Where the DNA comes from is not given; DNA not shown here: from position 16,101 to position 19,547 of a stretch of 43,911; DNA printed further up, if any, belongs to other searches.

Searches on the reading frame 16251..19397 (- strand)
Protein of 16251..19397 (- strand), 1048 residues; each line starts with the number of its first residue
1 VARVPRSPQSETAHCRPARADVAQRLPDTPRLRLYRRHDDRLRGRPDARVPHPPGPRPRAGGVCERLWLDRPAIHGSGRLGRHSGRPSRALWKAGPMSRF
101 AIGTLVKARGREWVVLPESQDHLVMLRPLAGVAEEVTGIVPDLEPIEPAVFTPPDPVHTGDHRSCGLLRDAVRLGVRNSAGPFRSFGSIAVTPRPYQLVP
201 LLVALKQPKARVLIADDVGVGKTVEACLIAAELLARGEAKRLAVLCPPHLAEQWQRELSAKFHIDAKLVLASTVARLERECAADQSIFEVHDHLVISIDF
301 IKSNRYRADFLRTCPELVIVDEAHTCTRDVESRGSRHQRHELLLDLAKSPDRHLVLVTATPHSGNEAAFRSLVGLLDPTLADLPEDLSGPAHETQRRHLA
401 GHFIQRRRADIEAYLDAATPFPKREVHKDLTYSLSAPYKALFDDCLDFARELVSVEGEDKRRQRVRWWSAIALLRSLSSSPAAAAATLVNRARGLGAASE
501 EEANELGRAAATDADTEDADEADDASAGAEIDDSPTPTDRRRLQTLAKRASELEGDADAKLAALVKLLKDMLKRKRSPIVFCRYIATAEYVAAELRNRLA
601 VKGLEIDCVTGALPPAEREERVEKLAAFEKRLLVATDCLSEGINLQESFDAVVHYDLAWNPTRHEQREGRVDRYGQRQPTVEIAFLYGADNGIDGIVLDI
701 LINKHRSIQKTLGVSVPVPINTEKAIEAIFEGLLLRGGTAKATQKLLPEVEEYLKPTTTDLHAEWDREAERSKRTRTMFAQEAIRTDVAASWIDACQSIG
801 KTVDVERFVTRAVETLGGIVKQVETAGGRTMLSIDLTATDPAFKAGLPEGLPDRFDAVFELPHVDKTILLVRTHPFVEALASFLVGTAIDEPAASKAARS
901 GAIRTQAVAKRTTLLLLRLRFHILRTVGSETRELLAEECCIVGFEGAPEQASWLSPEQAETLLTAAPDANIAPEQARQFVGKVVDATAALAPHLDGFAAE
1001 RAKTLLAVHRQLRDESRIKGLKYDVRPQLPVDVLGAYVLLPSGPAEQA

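Call 4: search_protein_families(library=padloc, proteins=[window:16251-19397:-], max_evalue=0.01)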
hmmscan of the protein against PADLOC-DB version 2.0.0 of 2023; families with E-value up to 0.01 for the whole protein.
window:16251-19397:- (1048 aa): 49 families (the best 25 are shown)
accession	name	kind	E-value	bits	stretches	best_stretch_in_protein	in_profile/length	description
PDLC02853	DpdE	-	7.9e-247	819.8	1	100-1042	5-972/985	DpdE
PDLC02621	DrmD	-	1.1e-86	290.1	1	181-783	114-735/1040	DrmD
PDLC02504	BrxHI|BrxHII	-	7.7e-63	210.8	1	169-827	86-725/971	BrxHII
PDLC02500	BrxHI|BrxHII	-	3.1e-57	192.8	1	190-733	88-630/933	BrxHI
PDLC02572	DrmA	-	6.4e-57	191.2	1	102-692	16-639/1043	DrmA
PDLC00659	HmaA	-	5.8e-56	188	1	172-712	84-646/1176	SNF2 helicase / DEAD-box helicase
PDLC02632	DrmD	-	5.3e-50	168.6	1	168-683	97-633/662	DrmD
PDLC02633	DrmD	-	3.9e-48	162.1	1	168-685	99-639/839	DrmD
PDLC02623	DrmD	-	8.6e-46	154.2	2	194-387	103-305/1040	DrmD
PDLC02840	DpdE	-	9.9e-44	147.9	2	188-406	155-346/1091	DpdE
PDLC02620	DrmD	-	1.5e-42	143.6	1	184-715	91-616/1060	DrmD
PDLC02843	DpdE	-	2.8e-42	142.7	2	177-405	143-341/1091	DpdE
PDLC02619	DrmD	-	2e-36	123.5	2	182-379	22-211/872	DrmD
PDLC02634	DrmD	-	1.4e-35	120.4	2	186-380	87-275/900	DrmD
PDLC02193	PLD_Helicase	-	4e-31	106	2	523-713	635-835/905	-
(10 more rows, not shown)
